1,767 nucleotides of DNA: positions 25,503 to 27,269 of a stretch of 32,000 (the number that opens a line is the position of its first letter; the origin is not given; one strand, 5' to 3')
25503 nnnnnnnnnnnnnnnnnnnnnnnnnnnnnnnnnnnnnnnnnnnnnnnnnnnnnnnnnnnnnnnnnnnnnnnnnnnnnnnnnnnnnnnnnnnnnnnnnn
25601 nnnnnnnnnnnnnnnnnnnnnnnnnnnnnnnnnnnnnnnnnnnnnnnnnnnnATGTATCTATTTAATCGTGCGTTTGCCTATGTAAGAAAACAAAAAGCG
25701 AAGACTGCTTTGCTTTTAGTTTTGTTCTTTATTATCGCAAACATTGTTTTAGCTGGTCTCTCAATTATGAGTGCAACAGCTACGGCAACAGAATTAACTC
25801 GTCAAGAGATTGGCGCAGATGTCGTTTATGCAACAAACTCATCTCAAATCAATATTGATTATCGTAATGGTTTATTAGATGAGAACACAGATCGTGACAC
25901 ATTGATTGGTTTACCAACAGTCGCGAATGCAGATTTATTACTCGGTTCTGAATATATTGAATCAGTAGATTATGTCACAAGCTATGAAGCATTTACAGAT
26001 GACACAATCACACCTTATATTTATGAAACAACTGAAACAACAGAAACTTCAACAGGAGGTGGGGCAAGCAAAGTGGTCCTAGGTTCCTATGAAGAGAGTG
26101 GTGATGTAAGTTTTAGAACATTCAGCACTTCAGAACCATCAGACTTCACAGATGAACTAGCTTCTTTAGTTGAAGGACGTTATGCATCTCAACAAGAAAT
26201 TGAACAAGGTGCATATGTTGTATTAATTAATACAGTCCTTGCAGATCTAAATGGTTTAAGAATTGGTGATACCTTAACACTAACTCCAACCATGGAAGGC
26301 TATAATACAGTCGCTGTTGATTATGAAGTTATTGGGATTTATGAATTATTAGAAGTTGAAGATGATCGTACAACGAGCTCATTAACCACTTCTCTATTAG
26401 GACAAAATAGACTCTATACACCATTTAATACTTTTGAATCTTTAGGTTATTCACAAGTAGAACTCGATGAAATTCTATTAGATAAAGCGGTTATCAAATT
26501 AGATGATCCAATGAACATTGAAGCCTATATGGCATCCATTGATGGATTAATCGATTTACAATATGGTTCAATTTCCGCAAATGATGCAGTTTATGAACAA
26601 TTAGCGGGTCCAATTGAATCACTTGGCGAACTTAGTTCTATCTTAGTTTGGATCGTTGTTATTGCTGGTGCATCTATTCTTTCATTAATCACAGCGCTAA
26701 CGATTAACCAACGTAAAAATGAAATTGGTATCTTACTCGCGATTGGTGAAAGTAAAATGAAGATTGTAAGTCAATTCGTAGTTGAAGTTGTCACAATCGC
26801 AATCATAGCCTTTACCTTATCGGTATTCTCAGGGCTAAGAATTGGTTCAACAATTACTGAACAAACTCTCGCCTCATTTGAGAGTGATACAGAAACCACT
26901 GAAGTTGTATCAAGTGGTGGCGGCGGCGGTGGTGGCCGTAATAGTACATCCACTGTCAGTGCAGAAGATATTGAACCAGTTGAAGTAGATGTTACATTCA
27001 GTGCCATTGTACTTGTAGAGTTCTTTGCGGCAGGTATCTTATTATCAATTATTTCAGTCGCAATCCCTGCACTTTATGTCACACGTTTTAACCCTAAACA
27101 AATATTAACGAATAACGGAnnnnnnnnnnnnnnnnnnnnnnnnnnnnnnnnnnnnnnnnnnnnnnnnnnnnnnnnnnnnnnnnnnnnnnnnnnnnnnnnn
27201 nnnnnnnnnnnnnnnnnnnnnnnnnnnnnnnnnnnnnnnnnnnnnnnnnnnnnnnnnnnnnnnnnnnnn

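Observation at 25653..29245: MacB/FtsX-type ABC transporter translationally coupled to a six-PASTA-repeat membrane protein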

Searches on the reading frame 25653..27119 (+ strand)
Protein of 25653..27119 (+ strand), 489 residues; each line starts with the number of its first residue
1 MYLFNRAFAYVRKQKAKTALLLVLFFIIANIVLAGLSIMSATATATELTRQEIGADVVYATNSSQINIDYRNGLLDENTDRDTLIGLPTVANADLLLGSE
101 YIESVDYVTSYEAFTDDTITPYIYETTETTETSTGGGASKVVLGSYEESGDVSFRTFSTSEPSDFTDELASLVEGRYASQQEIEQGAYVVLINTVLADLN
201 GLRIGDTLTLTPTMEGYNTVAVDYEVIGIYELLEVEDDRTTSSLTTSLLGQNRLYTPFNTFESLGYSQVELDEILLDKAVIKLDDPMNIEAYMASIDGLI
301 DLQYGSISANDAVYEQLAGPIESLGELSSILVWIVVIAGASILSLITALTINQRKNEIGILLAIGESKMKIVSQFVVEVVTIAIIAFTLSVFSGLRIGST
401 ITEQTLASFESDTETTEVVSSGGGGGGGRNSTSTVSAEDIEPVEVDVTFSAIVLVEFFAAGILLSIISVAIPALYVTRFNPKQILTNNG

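Call 3: search_protein_families(library=pfam, proteins=[window:25653-27119:+], max_evalue=1)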
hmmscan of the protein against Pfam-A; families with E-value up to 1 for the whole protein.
window:25653-27119:+ (489 aa): 2 families
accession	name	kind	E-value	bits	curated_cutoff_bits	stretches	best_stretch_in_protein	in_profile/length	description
PF12704.14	MacB_PCD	-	1e-09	39.4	27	1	145-297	80-205/207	MacB-like periplasmic core domain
PF02687.27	FtsX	-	8.8e-09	35.9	25.5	1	330-481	2-120/120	FtsX-like permease C-terminal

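Call 4: search_protein_families(library=ncbifam, proteins=[window:25653-27119:+], max_evalue=1)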
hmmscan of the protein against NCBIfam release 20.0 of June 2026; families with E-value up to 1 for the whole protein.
window:25653-27119:+ (489 aa): 6 families
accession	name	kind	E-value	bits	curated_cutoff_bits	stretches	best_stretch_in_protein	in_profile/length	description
TIGR03434.1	ADOP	subfamily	5.3e-06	24.8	622.3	1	327-393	274-339/803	ADOP family duplicated permease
TIGR02212.1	lolCE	equivalog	7.9e-05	21.7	362.45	1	181-487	136-410/411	lipoprotein-releasing ABC transporter permease subunit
NF038346.1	FtsX_actino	exception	0.00012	21.6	250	1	277-410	133-265/308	permease-like cell division protein FtsX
NF007826.0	PRK10535.1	equivalog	0.0021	16.4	966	1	332-400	530-597/648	macrolide ABC transporter ATP-binding protein/permease MacB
NF038347.1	FtsX_Gpos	exception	0.003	17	225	1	273-391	118-234/296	permease-like cell division protein FtsX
TIGR04407.1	LptF_YjgP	equivalog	0.59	8.8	230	1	330-392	56-118/347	LPS export ABC transporter permease LptF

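Call 12: list_cluster_members(proteins=[P0004, P0012, P0024, P0025, window:27818-29242:+, window:25653-27119:+])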
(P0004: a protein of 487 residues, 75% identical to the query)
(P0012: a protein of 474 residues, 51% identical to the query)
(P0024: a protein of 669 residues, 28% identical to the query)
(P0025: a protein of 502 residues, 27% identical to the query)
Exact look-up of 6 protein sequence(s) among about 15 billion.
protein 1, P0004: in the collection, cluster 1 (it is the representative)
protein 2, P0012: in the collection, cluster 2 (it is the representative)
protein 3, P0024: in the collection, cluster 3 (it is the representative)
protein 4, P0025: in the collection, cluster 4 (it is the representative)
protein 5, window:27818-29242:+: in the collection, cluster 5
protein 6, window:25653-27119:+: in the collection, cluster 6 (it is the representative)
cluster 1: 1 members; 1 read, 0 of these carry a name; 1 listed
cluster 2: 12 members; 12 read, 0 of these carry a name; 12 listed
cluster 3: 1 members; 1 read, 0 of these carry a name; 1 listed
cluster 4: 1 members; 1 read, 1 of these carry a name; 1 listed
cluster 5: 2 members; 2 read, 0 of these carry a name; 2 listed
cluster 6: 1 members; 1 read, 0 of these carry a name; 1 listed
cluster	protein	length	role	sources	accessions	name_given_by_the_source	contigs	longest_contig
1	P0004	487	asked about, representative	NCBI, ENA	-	-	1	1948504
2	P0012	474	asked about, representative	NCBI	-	-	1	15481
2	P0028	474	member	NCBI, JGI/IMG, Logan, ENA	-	-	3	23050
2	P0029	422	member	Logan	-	-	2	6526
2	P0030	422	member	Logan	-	-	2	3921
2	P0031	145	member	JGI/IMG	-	-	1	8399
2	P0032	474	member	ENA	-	-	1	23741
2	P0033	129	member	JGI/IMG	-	-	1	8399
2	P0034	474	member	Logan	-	-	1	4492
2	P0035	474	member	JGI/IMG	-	-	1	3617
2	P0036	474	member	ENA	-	-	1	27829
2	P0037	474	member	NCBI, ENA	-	-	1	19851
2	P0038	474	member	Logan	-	-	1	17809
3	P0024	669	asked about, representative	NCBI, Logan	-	-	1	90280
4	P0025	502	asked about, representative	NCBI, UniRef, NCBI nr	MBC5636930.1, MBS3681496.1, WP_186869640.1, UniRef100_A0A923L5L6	PASTA domain-containing protein [Ornithinibacillus sp. BX22] | PASTA domain-containing protein n=2 Tax=Ornithinibacillus TaxID=484508 ... | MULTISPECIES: PASTA domain-containing protein [Ornithinibacillus]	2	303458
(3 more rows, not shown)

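Call 19: search_solved_structures(query=window:25653-27119:+, max_evalue=1)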
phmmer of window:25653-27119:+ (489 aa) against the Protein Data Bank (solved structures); distinct sequences matched with E-value up to 1: 7.
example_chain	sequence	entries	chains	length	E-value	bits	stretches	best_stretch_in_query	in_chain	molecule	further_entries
5gko_A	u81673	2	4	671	2.6e-06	29.9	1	255-420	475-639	Macrolide export ATP-binding/permease protein MacB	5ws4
5lil_A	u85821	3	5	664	3.6e-05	26.2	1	280-420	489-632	Macrolide export ATP-binding/permease protein MacB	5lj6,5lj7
9w37_A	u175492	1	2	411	0.0013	21.1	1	329-403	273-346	LolF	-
9w35_A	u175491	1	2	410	0.0013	21.1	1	329-403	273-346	LolF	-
9w2w_A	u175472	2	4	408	0.0013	21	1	329-403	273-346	LolF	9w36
5nik_J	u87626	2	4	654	0.0015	20.9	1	329-401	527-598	Macrolide export ATP-binding/permease protein MacB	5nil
5xu1_M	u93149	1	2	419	0.14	14.4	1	296-396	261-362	ABC transporter permeae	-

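Call 24: find_homologous_proteins(query=window:25653-27119:+, max_evalue=0.00001)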
Query window:25653-27119:+ (489 aa): 156 proteins with E <= 0.00001 among 8000 candidates; the best 120 are listed.
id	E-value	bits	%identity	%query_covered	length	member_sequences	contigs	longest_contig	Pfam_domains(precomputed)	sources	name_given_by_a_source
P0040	0.0e+0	1013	100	100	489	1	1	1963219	PF02687.28,PF12704.15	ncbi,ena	-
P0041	4.2e-263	891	88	100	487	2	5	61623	PF02687.28,PF12704.15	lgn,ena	-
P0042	3.6e-256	868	84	100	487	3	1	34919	PF02687.28,PF12704.15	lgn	-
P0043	6.8e-241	818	79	100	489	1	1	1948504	PF02687.28,PF12704.15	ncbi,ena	-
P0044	5.1e-226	769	76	100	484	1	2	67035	PF02687.28,PF12704.15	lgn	-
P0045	5.3e-222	756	73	100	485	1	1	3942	PF02687.28,PF12704.15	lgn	-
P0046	2.0e-216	737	72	100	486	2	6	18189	PF02687.28,PF12704.15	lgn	-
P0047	2.7e-216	737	72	100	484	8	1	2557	PF02687.28,PF12704.15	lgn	-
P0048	6.2e-206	703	70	100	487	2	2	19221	PF02687.28,PF12704.15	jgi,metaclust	metaclust:\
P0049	5.3e-205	700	70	100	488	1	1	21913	PF02687.28,PF12704.15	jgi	jgi:putative ABC transport system permease protein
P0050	1.9e-198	678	66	100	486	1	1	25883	PF02687.28,PF12704.15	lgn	-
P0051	4.6e-198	677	68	100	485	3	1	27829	PF02687.28,PF12704.15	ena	-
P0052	6.1e-192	657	64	100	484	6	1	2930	PF02687.28,PF12704.15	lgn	-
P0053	5.1e-191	654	63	100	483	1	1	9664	PF02687.28,PF12704.15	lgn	-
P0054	1.5e-190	652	65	100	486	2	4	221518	PF02687.28,PF12704.15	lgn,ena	-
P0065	9.6e-150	517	52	100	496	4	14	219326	PF02687.28,PF12704.15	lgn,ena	-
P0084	5.4e-114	400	46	100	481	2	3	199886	PF02687.28,PF12704.15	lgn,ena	-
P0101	2.4e-87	312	40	100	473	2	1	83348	PF02687.28,PF12704.15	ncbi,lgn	-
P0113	2.6e-53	200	30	99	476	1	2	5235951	PF02687.28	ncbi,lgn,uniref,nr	ncbi:ABC transporter permease [Bacillus mycoides]|uniref:ABC transporter permease n=1 Tax=Bacillus m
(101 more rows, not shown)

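Call 25: find_encoding_contigs(protein=P0113, flank=5000, max_places=1)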
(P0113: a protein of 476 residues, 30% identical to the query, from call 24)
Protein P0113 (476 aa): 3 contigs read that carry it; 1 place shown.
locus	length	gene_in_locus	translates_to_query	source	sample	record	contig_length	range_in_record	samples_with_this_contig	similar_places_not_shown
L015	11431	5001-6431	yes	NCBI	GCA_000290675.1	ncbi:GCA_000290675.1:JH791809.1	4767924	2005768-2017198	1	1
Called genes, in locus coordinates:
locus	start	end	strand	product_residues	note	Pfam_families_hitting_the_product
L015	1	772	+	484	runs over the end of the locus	PF00282:Pyridoxal_deC, PF01212:Beta_elim_lyase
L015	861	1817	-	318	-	PF00135:COesterase, PF20434:BD-FAE, PF07859:Abhydrolase_3, PF00326:Peptidase_S9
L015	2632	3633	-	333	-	PF09752:ABHD18 (faint)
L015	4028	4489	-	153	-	PF00583:Acetyltransf_1, PF13673:Acetyltransf_10, PF13508:Acetyltransf_7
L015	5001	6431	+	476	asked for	PF02687:FtsX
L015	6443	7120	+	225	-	PF02463:SMC_N (faint), PF00005:ABC_tran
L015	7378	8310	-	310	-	PF00144:Beta-lactamase, PF13354:Beta-lactamase2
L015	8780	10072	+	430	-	-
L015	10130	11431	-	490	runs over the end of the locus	PF00672:HAMP, PF00512:HisKA, PF02518:HATPase_c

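Call 26: find_encoding_contigs(protein=P0065, flank=5000, max_places=1)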
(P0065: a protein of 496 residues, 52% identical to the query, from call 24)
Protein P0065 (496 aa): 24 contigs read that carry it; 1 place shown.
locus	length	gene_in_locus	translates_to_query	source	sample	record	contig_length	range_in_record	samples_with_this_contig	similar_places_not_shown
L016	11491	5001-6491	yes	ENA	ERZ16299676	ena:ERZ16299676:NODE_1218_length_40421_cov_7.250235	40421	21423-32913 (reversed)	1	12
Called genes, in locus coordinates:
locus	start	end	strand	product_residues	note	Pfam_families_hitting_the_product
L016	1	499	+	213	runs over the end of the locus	-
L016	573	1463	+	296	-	PF12833:HTH_18, PF06445:GyrI-like, PF14526:Cass2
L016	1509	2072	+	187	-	PF00583:Acetyltransf_1, PF13508:Acetyltransf_7 (weak)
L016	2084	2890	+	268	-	PF01569:PAP2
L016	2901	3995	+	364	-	PF19200:MupG_N, PF05913:MupG_C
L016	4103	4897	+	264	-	PF10459:Peptidase_S46 (faint), PF00089:Trypsin, PF13365:Trypsin_2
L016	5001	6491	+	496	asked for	PF12704:MacB_PCD, PF02687:FtsX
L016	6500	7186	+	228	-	PF00005:ABC_tran, PF02463:SMC_N (weak), PF13175:AAA_15 (faint), PF13304:AAA_21 (faint)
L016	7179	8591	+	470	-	PF03793:PASTA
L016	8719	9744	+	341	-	-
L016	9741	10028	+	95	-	-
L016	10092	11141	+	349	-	PF01522:Polysacc_deac_1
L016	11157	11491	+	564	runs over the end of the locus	PF13200:DUF4015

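Call 27: find_encoding_contigs(protein=P0084, flank=5000, max_places=1)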
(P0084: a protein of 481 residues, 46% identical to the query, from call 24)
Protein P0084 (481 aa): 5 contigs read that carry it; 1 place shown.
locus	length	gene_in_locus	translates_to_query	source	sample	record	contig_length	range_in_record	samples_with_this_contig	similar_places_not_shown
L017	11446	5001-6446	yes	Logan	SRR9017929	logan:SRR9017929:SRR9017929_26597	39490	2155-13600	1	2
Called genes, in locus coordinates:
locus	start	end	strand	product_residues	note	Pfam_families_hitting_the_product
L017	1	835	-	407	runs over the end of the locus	-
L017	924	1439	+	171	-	-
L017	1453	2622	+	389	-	PF01546:Peptidase_M20, PF07687:M20_dimer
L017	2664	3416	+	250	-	PF01936:NYN, PF12872:OST-HTH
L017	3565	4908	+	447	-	PF02378:PTS_EIIC, PF02302:PTS_IIB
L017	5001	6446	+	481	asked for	PF12704:MacB_PCD (weak), PF02687:FtsX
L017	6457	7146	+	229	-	PF02463:SMC_N (faint), PF00005:ABC_tran, PF13304:AAA_21 (faint)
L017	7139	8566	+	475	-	PF03793:PASTA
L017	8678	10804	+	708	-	PF05043:Mga (faint), PF08279:HTH_11 (faint), PF09182:PuR_N (faint), PF00874:PRD, PF00359:PTS_EIIA_2 (weak)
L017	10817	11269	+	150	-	PF00359:PTS_EIIA_2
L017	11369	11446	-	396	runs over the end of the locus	PF00871:Acetate_kinase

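Call 28: find_encoding_contigs(protein=P0101, flank=5000, max_places=1)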
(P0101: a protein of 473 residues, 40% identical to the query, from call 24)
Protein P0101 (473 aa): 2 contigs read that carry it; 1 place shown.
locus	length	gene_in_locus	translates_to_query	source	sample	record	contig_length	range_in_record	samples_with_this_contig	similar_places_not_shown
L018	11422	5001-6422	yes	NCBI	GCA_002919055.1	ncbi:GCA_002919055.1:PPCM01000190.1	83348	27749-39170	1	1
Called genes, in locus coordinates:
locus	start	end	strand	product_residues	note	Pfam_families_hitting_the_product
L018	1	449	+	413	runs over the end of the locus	PF05195:AMP_N, PF00557:Peptidase_M24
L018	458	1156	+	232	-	PF00027:cNMP_binding, PF01325:Fe_dep_repress (faint), PF13545:HTH_Crp_2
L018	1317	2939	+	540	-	PF03063:Prismane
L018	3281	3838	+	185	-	PF03848:TehB, PF13489:Methyltransf_23 (weak), PF05175:MTS (weak), PF13847:Methyltransf_31, PF08241:Methyltransf_11, PF08242:Methyltransf_12, PF13649:Methyltransf_25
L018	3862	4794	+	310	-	-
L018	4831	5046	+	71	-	-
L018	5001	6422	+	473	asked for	PF12704:MacB_PCD, PF02687:FtsX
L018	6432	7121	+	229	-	PF00005:ABC_tran, PF13304:AAA_21 (faint)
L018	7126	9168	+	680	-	PF03793:PASTA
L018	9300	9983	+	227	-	PF00072:Response_reg, PF00486:Trans_reg_C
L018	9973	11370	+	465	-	PF00512:HisKA, PF02518:HATPase_c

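Call 36: search_protein_families(library=padloc, proteins=[window:25653-27119:+], max_evalue=0.01)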
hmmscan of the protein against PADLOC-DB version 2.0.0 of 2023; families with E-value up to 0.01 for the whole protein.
window:25653-27119:+ (489 aa): 0 families

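Call 42: predict_structure(alignment_id=A2)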
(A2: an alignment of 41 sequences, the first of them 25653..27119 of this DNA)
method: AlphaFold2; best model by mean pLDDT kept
length: 489 residues; sequences in the alignment: 41
mean_pLDDT: 80.0   pTM: 0.65
mean pLDDT of the five models: 80.0, 77.8, 74.9, 74.6, 72.1
residues with pLDDT >= 90: 106; 70-90: 303; 50-70: 35; < 50: 45
segments of 3 or more residues with pLDDT < 50: 128-147, 413-436
pLDDT, mean of each block of 10 residues (from residue 1): 77 83 88 86 85 87 86 80 84 89 91 82 64 35 49 91 87 94 94 93 92 78 93 72 72 92 90 90 90 89 87 82 87 86 85 86 89 89 89 84 74 37 29 45 61 82 87 86 73
secondary structure, 60 per line:
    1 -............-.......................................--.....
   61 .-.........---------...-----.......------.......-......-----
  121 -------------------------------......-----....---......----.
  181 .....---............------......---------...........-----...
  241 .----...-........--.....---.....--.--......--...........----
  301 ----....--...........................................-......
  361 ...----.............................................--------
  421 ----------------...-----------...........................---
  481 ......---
elements in order: H2-13 H15-53 E56-61 H63-71 H90-95 E102-108 E110-115 E152-157 H163-166 E170-175 H180-185 E189-193 H194-200 E207-212 E222-232 H238-241 E253-257 H260-264 H268-272 E278-283 H286-296 E305-308 H311-353 H355-363 H368-412 H451-477 H481-486

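Call 45: fold_search(model_id=the predicted structure, library=pdb)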
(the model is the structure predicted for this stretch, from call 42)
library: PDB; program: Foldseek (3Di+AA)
matches with E <= 10: 147; with E <= 0.001: 52
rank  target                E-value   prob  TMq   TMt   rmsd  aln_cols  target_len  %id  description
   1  5gko_A                1.0e-15  1.00  0.38  0.30  13.1       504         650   15  Crystal structure of tripartite-type ABC transporter, MacB from Acinetobacter baumannii (released 2017-11-15)
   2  5lil_A                9.4e-15  1.00  0.47  0.39   8.2       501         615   15  Structure of Aggregatibacter actinomycetemcomitans MacB bound to ATPyS (P21) (released 2017-11-15)
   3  5lj7_B                1.6e-13  1.00  0.42  0.36   8.7       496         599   15  Structure of Aggregatibacter actinomycetemcomitans MacB bound to ATP (P21) (released 2017-11-15)
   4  5lil_B                1.7e-13  1.00  0.42  0.36   9.2       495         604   16  Structure of Aggregatibacter actinomycetemcomitans MacB bound to ATPyS (P21) (released 2017-11-15)
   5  5lj6                  1.9e-13  1.00  0.41  0.35   9.9       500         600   15  Structure of Aggregatibacter actinomycetemcomitans MacB bound to ATPyS (P6522) (released 2017-11-15)
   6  5xu1_M                2.6e-13  1.00  0.37  0.45  13.7       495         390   14  Structure of a non-canonical ABC transporter from Streptococcus pneumoniae R6 (released 2018-01-24)
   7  5nik_J                5.7e-13  1.00  0.44  0.36   9.3       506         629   15  Structure of the MacAB-TolC ABC-type tripartite multidrug efflux pump (released 2017-05-24)
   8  5lj7_A                2.0e-12  1.00  0.45  0.38   7.9       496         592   14  Structure of Aggregatibacter actinomycetemcomitans MacB bound to ATP (P21) (released 2017-11-15)
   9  9rlc_E                2.0e-12  1.00  0.41  0.47  10.8       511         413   12  LolCDE complex with Lpp lipoprotein (released 2026-01-21)
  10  9rld_E                2.9e-12  1.00  0.42  0.48  10.8       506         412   11  LolCDE complex with Lpp lipoprotein (released 2026-01-21)
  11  7arh_E                2.0e-11  1.00  0.38  0.43  11.6       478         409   13  LolCDE in complex with lipoprotein (released 2021-04-07)
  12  5xu1_S                6.5e-11  1.00  0.34  0.42  15.5       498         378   14  Structure of a non-canonical ABC transporter from Streptococcus pneumoniae R6 (released 2018-01-24)
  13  9rld_C                2.6e-10  1.00  0.37  0.44  11.5       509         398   11  LolCDE complex with Lpp lipoprotein (released 2026-01-21)
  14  9xro_E                5.7e-10  1.00  0.36  0.44  11.4       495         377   11  LolCDE in complex with SMT-738_3 (released 2026-03-18)
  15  9gvk_C                6.3e-10  1.00  0.38  0.45  11.3       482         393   12  Cryo-EM structure of endogenous ATP-bound LolCDE with LolD-E171Q mutations in nanodiscs (released 2025-01-08)
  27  9o9x_C                1.2e-07  1.00  0.48  0.53   9.3       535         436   12  ytrEF nucleotide-free conformation (released 2025-10-15)
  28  9ge6_A                1.4e-07  1.00  0.34  0.22  15.0       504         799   12  Structure of E. coli YbbAP (released 2025-05-28)
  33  3ftj                  6.6e-07  1.00  0.31  0.63   5.0       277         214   13  Crystal structure of the periplasmic region of MacB from Actinobacillus actinomycetemcomitans (released 2009-05-26)
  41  5f9q                  1.4e-05  1.00  0.27  0.59   6.6       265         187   12  Crystal structure of the extracellular domain of noncanonic ABC-type transporter YknZ from Gram-positive bacteria (released 2016-02-03)
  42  5udf_A                2.1e-05  1.00  0.24  0.47   7.4       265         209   12  Structure of the N-terminal domain of lipoprotein-releasing system transmembrane protein LolE from Acinetobacter bauma (released 2017-01-18)
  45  5udf_D                3.4e-05  1.00  0.24  0.47   8.6       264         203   13  Structure of the N-terminal domain of lipoprotein-releasing system transmembrane protein LolE from Acinetobacter bauma (released 2017-01-18)
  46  5udf_B                3.8e-05  1.00  0.25  0.50   7.1       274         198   13  Structure of the N-terminal domain of lipoprotein-releasing system transmembrane protein LolE from Acinetobacter bauma (released 2017-01-18)
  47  5udf_C                4.4e-05  1.00  0.24  0.47   7.9       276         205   13  Structure of the N-terminal domain of lipoprotein-releasing system transmembrane protein LolE from Acinetobacter bauma (released 2017-01-18)
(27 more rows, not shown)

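Call 48: search_solved_structures(query=A2, max_evalue=0.01)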
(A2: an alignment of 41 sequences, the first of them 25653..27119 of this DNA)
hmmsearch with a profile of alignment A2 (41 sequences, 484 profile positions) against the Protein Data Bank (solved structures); distinct sequences matched with E-value up to 0.01: 5.
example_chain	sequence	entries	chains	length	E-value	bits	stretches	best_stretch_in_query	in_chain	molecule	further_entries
5lil_A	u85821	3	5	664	2e-08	36.8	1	320-401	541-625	Macrolide export ATP-binding/permease protein MacB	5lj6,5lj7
5gko_A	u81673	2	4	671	6.1e-08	35.2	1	246-408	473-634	Macrolide export ATP-binding/permease protein MacB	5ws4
5nik_J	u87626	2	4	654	6.2e-06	28.6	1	322-385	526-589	Macrolide export ATP-binding/permease protein MacB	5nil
5xu1_M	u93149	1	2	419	0.0025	20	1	158-388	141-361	ABC transporter permeae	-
8idb_C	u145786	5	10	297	0.0068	18.6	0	272-400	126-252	Cell division protein FtsX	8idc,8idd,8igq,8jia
